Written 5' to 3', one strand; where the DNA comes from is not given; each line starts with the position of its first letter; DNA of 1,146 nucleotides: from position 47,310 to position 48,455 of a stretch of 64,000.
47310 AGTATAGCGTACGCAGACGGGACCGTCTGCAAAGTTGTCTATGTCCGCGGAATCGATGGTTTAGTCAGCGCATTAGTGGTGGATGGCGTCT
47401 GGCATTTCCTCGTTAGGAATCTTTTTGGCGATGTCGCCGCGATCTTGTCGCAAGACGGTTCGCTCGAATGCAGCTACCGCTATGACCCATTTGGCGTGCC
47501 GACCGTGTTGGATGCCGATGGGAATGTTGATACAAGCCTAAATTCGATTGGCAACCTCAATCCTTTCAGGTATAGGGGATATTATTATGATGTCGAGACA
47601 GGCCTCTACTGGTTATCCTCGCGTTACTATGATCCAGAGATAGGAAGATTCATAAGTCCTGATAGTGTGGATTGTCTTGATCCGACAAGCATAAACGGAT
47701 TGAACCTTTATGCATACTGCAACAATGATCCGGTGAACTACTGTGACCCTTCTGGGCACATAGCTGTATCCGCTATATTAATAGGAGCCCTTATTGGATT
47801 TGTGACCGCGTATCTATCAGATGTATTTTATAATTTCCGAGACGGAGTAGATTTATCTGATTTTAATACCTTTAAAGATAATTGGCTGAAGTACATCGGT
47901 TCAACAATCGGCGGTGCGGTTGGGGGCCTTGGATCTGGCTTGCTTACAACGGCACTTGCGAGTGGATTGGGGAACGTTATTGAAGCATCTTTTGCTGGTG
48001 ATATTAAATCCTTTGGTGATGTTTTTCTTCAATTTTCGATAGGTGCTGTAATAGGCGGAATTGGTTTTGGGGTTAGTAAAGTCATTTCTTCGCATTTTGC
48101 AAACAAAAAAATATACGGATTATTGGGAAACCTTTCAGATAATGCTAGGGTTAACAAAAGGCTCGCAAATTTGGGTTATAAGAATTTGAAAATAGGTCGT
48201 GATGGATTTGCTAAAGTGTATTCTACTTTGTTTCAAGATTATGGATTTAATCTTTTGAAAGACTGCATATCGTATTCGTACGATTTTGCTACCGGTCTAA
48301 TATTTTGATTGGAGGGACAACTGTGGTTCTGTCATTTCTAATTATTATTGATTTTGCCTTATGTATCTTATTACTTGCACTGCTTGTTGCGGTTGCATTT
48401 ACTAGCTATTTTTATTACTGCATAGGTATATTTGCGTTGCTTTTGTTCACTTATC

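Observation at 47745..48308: RHS tip is a glycine-zipper multi-helix membrane domain, not an enzyme-like toxin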

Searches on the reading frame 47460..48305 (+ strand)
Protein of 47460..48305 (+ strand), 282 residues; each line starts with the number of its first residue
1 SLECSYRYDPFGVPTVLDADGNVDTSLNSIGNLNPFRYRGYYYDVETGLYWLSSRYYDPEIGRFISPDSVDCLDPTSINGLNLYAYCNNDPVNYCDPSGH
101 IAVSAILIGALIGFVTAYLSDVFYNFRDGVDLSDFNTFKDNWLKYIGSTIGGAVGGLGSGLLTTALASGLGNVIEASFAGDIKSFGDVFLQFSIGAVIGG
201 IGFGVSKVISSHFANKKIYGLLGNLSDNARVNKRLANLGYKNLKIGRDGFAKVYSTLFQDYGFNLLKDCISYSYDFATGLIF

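Call 38: search_solved_structures(query=window:47460-48305:+, max_evalue=1, show_alignments=5)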
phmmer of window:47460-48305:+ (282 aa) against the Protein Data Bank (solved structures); distinct sequences matched with E-value up to 1: 31.
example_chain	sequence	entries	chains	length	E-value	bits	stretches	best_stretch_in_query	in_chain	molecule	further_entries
8fjp_A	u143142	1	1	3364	6.3e-11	45.5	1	35-190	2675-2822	salivary gland surface protein 1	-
7q97_A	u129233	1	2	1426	2.2e-10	43.7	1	36-105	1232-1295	Rhs family protein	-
8h8a_A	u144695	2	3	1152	7.9e-10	41.9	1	33-99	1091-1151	Putative Rhs-family protein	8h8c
8h8b_A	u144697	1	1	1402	2.2e-09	40.4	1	33-102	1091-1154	Putative Rhs-family protein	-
6h6e_F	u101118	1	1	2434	1.9e-07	34.1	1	33-111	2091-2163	TcdB2,TccC3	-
6suf_F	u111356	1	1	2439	1.9e-07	34.1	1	33-111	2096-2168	TcdB2,TccC3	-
8qja_A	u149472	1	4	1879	2e-07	34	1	29-99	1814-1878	Putative type VI secretion system YD repeat-containing Rhs element Vgr protein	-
9on3_A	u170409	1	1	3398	2.3e-07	33.8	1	35-122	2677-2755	SGS4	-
6sup_A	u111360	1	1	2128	4.2e-07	32.9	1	33-108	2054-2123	TcdB2,TccC3,Cell division control protein 42 homolog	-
6h6f_F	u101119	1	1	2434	1.4e-06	31.2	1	33-111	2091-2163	TcdB2,TccC3,TccC3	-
6sue_F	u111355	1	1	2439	1.4e-06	31.2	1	33-111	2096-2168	TcdB2,TccC3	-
8cp6_B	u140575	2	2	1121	1.7e-06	31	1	34-99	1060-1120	Toxin protein Tse5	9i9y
6suq_A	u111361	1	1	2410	1.8e-06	30.9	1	33-100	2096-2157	TcdB2,TccC3,Genome polyprotein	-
5kis_B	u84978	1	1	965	1.9e-06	30.8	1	31-106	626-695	RHS2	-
9c4k_Q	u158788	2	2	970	2e-06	30.7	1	8-101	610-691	Toxin subunit YenC2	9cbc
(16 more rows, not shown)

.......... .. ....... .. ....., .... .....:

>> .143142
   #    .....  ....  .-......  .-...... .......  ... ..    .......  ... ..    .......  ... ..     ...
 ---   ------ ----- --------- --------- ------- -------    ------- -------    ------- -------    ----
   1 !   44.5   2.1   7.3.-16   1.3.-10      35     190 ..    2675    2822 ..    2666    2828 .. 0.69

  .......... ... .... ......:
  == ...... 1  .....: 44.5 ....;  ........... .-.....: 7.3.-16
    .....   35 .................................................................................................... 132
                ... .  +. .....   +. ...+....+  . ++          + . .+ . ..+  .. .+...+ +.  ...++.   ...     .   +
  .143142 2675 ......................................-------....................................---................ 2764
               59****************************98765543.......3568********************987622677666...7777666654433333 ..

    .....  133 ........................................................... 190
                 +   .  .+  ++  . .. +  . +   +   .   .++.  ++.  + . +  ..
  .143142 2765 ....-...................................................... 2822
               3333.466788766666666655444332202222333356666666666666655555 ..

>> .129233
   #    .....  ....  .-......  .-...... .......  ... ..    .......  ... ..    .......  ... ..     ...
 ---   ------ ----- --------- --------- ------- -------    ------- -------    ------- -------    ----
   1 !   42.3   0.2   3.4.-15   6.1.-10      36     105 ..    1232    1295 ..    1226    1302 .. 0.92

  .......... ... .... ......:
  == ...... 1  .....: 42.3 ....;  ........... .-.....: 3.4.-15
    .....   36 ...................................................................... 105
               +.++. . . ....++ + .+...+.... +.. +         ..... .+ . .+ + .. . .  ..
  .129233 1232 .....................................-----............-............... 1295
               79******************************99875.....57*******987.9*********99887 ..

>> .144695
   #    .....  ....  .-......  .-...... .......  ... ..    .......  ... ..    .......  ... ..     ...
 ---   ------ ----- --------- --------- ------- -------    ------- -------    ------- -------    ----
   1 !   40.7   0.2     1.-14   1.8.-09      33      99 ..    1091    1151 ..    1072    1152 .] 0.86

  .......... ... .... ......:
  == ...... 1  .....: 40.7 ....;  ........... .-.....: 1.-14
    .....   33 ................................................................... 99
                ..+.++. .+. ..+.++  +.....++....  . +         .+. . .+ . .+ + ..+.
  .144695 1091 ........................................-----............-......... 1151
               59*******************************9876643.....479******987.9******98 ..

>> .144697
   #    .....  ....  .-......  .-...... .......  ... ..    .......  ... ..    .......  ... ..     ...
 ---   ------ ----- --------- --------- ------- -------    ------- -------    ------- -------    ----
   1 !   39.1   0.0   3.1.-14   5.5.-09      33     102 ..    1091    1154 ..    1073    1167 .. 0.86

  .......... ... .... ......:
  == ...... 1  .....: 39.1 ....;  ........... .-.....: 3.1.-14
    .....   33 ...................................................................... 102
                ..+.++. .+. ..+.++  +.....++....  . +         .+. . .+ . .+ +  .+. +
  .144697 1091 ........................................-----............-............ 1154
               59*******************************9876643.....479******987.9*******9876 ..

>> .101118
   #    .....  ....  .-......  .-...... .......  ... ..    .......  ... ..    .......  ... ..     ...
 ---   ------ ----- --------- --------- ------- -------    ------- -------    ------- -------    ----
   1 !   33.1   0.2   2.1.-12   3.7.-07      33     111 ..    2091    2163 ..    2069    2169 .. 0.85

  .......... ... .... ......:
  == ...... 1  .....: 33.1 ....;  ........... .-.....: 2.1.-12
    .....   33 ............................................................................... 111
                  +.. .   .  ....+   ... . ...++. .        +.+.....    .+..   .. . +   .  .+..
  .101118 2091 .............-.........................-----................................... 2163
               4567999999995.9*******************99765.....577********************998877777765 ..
